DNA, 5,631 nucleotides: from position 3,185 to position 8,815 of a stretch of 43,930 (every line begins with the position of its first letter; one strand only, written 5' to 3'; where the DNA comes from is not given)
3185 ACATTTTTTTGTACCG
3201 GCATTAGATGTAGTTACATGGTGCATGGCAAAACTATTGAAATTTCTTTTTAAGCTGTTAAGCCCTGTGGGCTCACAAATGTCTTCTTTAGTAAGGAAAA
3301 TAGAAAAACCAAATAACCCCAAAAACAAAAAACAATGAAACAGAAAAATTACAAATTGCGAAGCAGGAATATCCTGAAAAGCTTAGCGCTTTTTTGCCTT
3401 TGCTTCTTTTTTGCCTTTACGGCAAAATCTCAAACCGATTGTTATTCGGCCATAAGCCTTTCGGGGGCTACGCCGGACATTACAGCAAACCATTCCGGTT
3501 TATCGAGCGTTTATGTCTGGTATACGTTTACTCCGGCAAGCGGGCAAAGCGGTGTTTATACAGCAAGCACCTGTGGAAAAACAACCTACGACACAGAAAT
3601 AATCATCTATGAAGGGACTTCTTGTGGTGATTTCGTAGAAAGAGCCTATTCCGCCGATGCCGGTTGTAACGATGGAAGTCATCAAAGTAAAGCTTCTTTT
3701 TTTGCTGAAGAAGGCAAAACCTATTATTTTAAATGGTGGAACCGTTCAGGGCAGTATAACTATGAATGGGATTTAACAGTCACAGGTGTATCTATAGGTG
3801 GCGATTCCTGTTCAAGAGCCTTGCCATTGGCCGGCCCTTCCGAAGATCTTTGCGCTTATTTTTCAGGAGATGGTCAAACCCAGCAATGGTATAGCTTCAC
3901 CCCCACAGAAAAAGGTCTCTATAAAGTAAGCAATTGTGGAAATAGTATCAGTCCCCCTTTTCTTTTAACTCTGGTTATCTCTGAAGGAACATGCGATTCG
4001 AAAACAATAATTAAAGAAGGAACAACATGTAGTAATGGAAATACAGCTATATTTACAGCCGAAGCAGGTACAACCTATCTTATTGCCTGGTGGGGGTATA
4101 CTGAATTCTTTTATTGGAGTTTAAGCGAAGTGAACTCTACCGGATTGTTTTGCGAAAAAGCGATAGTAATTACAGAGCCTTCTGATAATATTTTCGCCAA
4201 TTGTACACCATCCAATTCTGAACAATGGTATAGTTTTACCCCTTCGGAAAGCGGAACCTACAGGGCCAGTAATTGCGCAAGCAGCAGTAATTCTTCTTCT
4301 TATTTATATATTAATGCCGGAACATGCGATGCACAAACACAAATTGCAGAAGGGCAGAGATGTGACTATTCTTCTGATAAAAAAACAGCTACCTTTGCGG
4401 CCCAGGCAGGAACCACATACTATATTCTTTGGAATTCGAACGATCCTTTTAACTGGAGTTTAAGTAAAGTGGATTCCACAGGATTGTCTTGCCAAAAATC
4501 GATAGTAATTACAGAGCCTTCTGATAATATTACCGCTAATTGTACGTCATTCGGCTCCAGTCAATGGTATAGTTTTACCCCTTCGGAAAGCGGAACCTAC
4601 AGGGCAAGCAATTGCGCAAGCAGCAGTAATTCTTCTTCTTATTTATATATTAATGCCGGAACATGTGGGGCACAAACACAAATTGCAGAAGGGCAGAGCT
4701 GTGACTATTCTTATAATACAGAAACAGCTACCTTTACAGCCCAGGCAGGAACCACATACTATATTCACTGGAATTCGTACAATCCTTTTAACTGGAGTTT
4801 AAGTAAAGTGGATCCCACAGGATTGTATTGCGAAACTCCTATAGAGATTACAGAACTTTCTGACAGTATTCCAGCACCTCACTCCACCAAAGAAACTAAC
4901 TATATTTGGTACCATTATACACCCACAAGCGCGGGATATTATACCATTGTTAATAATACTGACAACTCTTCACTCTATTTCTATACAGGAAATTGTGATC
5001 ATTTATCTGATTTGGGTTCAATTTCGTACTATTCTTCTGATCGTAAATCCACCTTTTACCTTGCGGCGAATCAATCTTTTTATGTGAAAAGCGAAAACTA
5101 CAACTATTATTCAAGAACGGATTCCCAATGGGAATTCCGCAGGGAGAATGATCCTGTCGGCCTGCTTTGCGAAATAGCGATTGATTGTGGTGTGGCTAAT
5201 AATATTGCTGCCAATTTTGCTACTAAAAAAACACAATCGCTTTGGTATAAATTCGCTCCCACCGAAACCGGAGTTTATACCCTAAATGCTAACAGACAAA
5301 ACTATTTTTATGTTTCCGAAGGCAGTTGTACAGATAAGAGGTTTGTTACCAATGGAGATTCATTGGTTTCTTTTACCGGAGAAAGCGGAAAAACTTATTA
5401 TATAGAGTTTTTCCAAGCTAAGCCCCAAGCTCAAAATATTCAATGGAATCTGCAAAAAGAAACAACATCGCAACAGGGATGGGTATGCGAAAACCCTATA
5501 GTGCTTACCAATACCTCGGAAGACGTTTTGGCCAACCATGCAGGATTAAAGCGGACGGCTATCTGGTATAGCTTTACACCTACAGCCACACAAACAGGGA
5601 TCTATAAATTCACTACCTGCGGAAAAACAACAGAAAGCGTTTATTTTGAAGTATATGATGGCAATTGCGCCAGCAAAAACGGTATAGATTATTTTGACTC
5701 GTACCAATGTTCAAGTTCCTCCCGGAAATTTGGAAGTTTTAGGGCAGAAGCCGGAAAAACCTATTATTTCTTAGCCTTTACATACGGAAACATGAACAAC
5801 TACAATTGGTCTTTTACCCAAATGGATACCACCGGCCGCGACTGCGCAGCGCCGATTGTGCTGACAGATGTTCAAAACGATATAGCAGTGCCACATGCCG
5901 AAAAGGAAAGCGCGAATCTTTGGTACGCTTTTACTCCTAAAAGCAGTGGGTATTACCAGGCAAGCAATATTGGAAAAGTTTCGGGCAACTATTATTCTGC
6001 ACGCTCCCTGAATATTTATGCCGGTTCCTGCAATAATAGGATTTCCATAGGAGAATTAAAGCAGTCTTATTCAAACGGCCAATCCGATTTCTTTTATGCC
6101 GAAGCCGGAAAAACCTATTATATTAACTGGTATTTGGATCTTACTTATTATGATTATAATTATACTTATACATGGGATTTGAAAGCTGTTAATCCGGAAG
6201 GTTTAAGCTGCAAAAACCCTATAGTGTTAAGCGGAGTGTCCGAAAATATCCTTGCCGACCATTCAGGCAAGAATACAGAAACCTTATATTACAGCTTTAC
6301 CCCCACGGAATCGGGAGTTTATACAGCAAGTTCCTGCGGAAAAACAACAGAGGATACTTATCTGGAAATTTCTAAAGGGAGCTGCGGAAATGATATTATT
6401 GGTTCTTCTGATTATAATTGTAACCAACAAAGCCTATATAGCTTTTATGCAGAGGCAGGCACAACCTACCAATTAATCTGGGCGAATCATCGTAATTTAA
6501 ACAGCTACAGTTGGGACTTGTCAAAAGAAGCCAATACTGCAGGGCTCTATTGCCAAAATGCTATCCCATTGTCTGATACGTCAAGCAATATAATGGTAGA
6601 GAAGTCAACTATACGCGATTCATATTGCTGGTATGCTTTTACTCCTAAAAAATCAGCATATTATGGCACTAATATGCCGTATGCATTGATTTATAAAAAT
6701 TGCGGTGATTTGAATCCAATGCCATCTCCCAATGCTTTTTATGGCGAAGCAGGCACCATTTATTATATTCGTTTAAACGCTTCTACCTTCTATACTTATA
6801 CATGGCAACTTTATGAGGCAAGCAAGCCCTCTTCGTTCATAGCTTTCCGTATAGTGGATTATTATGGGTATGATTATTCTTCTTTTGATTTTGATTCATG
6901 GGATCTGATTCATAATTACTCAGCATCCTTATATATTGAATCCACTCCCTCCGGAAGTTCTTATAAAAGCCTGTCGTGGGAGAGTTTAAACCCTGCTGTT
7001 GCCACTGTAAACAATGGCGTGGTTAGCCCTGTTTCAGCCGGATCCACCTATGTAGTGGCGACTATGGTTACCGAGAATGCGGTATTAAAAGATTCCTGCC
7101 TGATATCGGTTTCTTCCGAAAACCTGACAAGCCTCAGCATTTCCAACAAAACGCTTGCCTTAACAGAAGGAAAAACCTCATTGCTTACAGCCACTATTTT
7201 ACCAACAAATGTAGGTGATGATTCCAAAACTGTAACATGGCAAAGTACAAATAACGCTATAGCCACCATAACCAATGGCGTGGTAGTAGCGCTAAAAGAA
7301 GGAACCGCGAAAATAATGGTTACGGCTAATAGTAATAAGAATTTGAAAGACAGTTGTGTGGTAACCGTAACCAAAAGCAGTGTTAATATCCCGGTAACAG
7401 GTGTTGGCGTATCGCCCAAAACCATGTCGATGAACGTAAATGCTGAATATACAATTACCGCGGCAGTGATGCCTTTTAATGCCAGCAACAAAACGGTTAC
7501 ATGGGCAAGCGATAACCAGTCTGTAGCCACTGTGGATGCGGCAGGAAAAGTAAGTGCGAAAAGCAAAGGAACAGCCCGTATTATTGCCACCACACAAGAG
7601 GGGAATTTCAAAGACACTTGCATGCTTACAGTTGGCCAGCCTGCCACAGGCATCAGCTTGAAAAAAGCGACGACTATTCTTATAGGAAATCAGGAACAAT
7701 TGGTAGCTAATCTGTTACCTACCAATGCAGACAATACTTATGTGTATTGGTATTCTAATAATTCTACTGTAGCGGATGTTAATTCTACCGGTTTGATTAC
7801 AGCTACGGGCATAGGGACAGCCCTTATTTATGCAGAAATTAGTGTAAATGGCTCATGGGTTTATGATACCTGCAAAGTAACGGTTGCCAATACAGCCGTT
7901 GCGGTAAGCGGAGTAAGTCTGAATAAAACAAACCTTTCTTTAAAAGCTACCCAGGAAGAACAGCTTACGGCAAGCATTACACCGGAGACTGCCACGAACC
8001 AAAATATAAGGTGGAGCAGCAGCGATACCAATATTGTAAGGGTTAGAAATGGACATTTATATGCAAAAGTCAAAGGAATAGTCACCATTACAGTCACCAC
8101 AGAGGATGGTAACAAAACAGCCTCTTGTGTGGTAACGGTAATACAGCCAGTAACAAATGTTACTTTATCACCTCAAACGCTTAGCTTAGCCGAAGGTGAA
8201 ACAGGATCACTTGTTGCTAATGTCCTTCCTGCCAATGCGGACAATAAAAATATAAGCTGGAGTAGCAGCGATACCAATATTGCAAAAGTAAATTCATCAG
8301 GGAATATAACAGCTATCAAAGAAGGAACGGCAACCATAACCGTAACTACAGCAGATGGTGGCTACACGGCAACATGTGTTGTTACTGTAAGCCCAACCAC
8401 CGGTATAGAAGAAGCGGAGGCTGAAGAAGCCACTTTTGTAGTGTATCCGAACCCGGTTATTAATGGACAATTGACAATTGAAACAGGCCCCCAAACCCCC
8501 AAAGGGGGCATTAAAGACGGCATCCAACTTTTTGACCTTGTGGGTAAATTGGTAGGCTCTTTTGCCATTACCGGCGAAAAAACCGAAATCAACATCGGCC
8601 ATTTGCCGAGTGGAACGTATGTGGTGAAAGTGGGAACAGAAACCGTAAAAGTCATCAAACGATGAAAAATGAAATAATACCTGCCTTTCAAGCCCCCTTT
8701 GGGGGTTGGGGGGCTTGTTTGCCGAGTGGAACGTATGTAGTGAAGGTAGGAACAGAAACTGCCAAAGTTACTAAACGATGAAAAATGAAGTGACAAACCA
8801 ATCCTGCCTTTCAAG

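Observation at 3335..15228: Two giant paralogous T9SS cargo genes built from 20 copies of an unassigned Cys-patterned ~100-120-aa module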

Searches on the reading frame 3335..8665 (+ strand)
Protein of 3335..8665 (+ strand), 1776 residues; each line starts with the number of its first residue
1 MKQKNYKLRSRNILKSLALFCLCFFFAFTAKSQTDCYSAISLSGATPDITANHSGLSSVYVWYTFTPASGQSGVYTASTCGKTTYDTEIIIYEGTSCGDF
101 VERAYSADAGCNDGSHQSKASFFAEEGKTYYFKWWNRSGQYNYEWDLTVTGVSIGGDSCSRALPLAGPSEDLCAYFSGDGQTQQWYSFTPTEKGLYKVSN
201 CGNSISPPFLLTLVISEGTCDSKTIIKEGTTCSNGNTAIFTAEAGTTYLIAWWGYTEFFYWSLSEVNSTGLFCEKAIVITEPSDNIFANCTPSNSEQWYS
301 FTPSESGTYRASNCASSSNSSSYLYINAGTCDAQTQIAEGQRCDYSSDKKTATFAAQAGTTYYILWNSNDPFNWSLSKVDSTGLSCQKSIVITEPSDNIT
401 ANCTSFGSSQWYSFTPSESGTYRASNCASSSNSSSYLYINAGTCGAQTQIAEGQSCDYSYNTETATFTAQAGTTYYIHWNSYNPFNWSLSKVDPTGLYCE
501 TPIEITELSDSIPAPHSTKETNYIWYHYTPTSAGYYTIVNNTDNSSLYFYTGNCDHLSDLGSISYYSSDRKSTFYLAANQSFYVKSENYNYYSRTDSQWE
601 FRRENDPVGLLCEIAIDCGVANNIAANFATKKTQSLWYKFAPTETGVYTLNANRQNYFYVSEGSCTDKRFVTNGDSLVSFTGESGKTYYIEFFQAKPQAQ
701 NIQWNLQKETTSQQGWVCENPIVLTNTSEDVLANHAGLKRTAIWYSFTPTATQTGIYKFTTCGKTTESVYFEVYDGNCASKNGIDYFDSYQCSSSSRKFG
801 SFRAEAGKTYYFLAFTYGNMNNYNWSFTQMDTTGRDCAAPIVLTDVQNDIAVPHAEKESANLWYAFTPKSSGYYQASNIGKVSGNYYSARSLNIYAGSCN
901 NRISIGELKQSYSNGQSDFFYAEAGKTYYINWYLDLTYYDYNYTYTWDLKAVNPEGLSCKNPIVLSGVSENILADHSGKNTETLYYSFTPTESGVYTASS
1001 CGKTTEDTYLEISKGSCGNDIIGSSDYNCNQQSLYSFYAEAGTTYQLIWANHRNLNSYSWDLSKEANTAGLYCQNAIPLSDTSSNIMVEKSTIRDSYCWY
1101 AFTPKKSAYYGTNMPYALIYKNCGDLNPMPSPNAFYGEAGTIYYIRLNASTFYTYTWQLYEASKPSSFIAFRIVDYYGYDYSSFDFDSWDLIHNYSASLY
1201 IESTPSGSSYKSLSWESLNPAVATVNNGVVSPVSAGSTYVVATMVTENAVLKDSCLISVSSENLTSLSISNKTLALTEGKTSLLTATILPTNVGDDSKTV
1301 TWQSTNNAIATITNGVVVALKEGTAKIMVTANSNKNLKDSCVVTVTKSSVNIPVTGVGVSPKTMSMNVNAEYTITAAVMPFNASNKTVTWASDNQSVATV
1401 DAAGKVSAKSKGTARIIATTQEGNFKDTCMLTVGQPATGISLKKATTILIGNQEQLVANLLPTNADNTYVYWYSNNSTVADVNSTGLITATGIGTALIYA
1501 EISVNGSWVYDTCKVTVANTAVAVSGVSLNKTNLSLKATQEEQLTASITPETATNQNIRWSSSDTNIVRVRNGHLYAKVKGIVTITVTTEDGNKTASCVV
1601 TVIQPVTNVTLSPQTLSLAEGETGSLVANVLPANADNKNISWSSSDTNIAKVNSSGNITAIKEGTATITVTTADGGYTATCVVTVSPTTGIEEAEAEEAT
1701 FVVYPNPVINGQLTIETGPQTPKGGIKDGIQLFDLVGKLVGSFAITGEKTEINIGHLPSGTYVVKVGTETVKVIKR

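Call 6: search_protein_families(library=pfam, proteins=[window:3335-8665:+], max_evalue=1)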
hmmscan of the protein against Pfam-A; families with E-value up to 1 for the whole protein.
window:3335-8665:+ (1776 aa): 5 families
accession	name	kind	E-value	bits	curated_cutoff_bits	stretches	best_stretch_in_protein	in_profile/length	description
PF02368.24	Big_2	-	3.8e-76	251.5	22.8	6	1353-1429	1-77/79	Bacterial Ig-like domain (group 2)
PF21461.3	HL_N-beta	-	7.7e-15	54.9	27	3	1301-1338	15-51/57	Hyaluronate lyase, N-terminal beta-sheet domain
PF22359.2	Big-like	-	7.5e-11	42.5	27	3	1647-1686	10-47/48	Bacterial Ig-like domain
PF18962.6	Por_Secre_tail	-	3.5e-10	40.5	27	1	1703-1775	1-71/75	Secretion system C-terminal sorting domain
PF21764.3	Invasin_D4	-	0.0095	16.9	27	1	1632-1663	32-62/88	Invasin, domain 4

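Call 7: search_protein_families(library=ncbifam, proteins=[window:3335-8665:+], max_evalue=1)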
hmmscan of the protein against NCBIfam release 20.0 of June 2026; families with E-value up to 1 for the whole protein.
window:3335-8665:+ (1776 aa): 1 family
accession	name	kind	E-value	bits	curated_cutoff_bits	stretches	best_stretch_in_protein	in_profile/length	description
TIGR04183.1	Por_Secre_tail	domain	1.3e-09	37.9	23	1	1703-1775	1-71/72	T9SS type A sorting domain-containing protein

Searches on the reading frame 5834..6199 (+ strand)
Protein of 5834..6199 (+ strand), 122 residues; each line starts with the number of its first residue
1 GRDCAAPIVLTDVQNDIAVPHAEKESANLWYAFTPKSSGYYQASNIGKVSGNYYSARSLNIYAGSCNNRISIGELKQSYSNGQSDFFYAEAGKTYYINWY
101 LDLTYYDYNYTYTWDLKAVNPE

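Call 69: predict_structure(alignment_id=A3)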
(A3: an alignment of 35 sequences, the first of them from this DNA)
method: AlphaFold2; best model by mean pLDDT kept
length: 122 residues; sequences in the alignment: 35
mean_pLDDT: 88.7   pTM: 0.84
mean pLDDT of the five models: 88.7, 88.4, 87.7, 87.6, 86.4
residues with pLDDT >= 90: 80; 70-90: 32; 50-70: 10; < 50: 0
segments of 3 or more residues with pLDDT < 50: none
pLDDT, mean of each block of 10 residues (from residue 1): 94 95 90 97 91 71 95 78 92 96 78 93 58
secondary structure, 60 per line:
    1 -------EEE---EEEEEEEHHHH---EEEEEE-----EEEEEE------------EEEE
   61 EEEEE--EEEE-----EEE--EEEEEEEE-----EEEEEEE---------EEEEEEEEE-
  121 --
elements in order: E8-10 E14-20 H21-24 E28-33 E39-44 E57-65 E68-71 E77-79 E82-89 E95-101 E111-119

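Call 71: fold_search(model_id=the predicted structure, library=pdb)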
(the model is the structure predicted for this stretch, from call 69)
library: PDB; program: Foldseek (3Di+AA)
matches with E <= 10: 1267; with E <= 0.001: 6
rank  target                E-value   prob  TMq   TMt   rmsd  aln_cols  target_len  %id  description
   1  3jqw_A                3.3e-04  1.00  0.52  0.54   4.0       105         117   13  Crystal structure of Clostridium histolyticum colH collagenase collagen-binding domain 3 at 2 Angstrom resolution in p (released 2010-09-29)
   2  6ov3_B                5.2e-04  1.00  0.56  0.56   4.8       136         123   15  Crystal structure of human claudin-9 in complex with Clostridium perfringens entertoxin C-terminal domain in open form (released 2019-09-04)
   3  1nqj_B                5.6e-04  1.00  0.59  0.62   4.3       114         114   14  CRYSTAL STRUCTURE OF CLOSTRIDIUM HISTOLYTICUM COLG COLLAGENASE COLLAGEN-BINDING DOMAIN 3B AT 1.0 ANGSTROM RESOLUTION I (released 2003-04-15)
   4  3jqw_C                5.6e-04  1.00  0.50  0.51   4.8       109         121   15  Crystal structure of Clostridium histolyticum colH collagenase collagen-binding domain 3 at 2 Angstrom resolution in p (released 2010-09-29)
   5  3jqw_B                7.9e-04  1.00  0.42  0.43   8.9       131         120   14  Crystal structure of Clostridium histolyticum colH collagenase collagen-binding domain 3 at 2 Angstrom resolution in p (released 2010-09-29)
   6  5sv5                  8.9e-04  1.00  0.52  0.58   4.5       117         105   18  1.0 Angstrom Crystal Structure of pre-Peptidase C-terminal Domain of Collagenase from Bacillus anthracis. (released 2016-08-17)
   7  2o8o_A                1.0e-03  1.00  0.54  0.59   5.1       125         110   12  Crystal structure of Clostridium histolyticum colg collagenase collagen-binding domain 3B at 1.35 Angstrom resolution  (released 2007-12-11)
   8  1nqd_B                1.1e-03  1.00  0.61  0.65   4.2       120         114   11  CRYSTAL STRUCTURE OF CLOSTRIDIUM HISTOLYTICUM COLG COLLAGENASE COLLAGEN-BINDING DOMAIN 3B AT 1.65 ANGSTROM RESOLUTION  (released 2003-04-15)
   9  3ziw_A                1.1e-03  1.00  0.59  0.28   4.2       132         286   16  Clostridium perfringens enterotoxin, D48A mutation and N-terminal 37 residues deleted (released 2014-01-29)
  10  1nqj_A                1.2e-03  1.00  0.49  0.60   5.4       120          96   11  CRYSTAL STRUCTURE OF CLOSTRIDIUM HISTOLYTICUM COLG COLLAGENASE COLLAGEN-BINDING DOMAIN 3B AT 1.0 ANGSTROM RESOLUTION I (released 2003-04-15)
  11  8u5e_D                1.5e-03  1.00  0.51  0.49   4.0       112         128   14  Crystal Structure of C-terminal domain of Clostridium perfringens Enterotoxin in Space Group P 21 21 21 (released 2023-12-20)
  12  8u5d_B                1.6e-03  1.00  0.54  0.52   4.1       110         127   16  Crystal Structure of C-terminal domain of Clostridium perfringens Enterotoxin in Space Group P 41 21 2 (released 2023-12-20)
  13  1nqd_A                1.7e-03  1.00  0.54  0.59   5.1       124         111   11  CRYSTAL STRUCTURE OF CLOSTRIDIUM HISTOLYTICUM COLG COLLAGENASE COLLAGEN-BINDING DOMAIN 3B AT 1.65 ANGSTROM RESOLUTION  (released 2003-04-15)
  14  9qc8_C                1.8e-03  1.00  0.51  0.13  10.1       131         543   15  BoNT-NTNH-HA70 complex from Clostridium botulinum Serotype B1 (released 2025-09-10)
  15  7tdm_B                1.8e-03  0.99  0.44  0.43   6.0       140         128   14  CryoEM Structure of sFab COP-2 Complex with human claudin-4 and Clostridium perfringens enterotoxin C-terminal domain (released 2022-02-09)
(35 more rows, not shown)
